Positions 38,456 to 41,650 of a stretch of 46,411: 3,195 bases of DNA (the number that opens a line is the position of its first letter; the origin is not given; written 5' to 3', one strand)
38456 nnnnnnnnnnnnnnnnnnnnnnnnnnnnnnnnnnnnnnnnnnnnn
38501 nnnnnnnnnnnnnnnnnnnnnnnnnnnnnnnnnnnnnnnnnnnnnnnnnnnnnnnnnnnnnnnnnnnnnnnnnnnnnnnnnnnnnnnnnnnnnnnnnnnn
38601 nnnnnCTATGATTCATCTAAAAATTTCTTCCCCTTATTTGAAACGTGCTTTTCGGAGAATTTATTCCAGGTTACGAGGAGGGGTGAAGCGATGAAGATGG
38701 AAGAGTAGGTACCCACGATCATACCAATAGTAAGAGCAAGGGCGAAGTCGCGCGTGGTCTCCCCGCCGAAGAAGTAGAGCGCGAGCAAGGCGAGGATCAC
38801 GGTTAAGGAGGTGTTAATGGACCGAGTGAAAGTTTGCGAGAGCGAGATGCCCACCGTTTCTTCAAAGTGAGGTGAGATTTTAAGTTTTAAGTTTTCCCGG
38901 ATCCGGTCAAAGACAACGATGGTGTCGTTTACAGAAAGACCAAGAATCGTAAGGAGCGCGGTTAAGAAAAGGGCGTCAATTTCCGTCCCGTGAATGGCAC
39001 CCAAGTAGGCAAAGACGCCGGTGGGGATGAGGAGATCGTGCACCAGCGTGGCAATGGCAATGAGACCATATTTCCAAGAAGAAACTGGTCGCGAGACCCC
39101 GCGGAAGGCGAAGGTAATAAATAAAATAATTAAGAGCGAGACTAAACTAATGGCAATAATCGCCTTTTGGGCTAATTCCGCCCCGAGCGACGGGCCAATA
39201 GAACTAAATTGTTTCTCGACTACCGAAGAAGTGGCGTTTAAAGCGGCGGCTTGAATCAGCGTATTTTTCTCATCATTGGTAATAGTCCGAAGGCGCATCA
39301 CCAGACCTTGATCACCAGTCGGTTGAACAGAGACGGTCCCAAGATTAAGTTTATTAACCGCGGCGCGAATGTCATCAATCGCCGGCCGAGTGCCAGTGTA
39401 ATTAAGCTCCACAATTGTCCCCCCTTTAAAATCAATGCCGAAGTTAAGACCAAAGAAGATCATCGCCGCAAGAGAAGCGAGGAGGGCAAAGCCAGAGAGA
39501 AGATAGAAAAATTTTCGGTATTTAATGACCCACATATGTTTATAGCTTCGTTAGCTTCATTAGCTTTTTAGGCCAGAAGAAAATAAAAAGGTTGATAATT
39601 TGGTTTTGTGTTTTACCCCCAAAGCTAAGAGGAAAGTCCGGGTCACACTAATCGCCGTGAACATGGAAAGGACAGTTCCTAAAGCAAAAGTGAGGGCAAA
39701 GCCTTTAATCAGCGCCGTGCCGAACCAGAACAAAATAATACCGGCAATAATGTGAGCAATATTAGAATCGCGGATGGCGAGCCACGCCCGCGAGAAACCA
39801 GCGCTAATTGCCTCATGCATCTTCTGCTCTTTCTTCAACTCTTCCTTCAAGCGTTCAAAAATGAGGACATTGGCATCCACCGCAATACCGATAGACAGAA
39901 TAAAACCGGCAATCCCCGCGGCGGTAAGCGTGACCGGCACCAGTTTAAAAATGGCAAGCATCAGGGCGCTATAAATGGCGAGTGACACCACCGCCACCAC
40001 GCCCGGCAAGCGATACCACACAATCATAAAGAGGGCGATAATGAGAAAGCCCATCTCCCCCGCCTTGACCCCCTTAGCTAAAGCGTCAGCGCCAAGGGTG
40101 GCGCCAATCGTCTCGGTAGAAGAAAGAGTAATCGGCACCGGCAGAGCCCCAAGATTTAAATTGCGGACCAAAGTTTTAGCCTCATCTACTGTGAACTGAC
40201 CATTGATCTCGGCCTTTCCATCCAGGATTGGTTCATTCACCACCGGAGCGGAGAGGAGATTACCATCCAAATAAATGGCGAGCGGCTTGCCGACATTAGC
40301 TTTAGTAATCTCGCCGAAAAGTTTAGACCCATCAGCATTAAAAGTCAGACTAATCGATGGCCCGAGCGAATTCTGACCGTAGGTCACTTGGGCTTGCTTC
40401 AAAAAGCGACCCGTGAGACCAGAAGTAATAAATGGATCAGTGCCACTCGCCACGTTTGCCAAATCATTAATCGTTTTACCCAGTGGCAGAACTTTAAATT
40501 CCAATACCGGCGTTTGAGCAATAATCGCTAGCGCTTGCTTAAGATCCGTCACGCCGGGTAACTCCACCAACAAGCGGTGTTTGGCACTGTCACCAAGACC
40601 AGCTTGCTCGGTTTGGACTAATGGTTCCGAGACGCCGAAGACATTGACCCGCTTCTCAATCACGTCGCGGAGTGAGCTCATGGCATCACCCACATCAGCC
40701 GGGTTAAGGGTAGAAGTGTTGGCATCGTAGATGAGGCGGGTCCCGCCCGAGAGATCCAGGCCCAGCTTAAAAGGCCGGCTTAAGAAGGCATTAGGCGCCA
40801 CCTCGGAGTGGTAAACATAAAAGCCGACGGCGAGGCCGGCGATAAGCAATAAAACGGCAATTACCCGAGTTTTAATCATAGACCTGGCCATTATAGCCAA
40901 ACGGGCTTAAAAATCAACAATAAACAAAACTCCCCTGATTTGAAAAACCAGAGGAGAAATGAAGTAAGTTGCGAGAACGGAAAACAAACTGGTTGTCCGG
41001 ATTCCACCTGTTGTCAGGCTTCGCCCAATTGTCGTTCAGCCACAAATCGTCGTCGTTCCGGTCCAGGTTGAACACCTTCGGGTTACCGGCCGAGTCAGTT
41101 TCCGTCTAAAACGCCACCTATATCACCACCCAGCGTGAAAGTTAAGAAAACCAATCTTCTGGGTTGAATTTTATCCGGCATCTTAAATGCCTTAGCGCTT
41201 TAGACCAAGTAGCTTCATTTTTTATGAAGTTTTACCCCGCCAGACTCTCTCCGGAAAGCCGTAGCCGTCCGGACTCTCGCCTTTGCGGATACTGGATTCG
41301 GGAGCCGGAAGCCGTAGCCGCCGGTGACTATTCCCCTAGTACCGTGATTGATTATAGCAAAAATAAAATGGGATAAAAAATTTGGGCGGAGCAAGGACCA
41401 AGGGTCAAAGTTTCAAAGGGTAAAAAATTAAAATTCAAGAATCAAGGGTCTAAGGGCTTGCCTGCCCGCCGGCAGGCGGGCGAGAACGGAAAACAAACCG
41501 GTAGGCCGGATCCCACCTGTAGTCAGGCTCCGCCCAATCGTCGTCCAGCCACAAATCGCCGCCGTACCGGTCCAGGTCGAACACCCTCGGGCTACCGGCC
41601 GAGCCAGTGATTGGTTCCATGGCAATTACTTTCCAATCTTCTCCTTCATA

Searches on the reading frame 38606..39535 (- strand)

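Call 95: search_protein_families(library=pfam, proteins=[window:38606-39535:-], max_evalue=0.00001)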
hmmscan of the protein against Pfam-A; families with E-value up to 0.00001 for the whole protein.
window:38606-39535:- (309 aa): 2 families
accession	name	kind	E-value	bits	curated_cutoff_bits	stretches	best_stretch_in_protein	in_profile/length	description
PF02355.23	SecD_SecF_C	-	4.1e-53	180.1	20.5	1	101-291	9-187/189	Protein export membrane protein SecD/SecF, C-terminal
PF07549.19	Sec_GG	-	4.4e-08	32.8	20.3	1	24-46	2-24/28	SecD/SecF GG Motif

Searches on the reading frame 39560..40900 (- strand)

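Call 95: search_protein_families(library=pfam, proteins=[window:39560-40900:-], max_evalue=0.00001)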
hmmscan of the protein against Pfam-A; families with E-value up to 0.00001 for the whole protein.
window:39560-40900:- (446 aa): 4 families
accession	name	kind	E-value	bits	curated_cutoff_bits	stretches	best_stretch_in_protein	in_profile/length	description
PF22599.2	SecDF_P1_head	-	1.7e-26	92.8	27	1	161-255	20-114/114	SecDF, P1 head subdomain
PF21760.3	SecD_1st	-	6e-14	51.7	27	1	75-136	2-56/60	Protein translocase subunit SecDF, P1 domain, N-terminal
PF02355.23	SecD_SecF_C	-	6.2e-13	49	20.5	1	259-428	15-187/189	Protein export membrane protein SecD/SecF, C-terminal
PF03176.21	MMPL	-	4.5e-08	32.9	20.5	1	288-429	156-304/333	MMPL family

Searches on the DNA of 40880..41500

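Call 96: search_rna_families(source=window, start=40880, end=41500, threshold=evalue, max_evalue=1)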
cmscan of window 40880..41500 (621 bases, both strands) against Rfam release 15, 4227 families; matches with E-value up to 1: 1.
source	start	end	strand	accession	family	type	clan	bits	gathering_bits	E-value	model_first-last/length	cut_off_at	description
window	41229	41280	-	RF03028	RT-7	Gene; sRNA;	-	18.9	116.8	0.031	1-191/191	no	RT-7 RNA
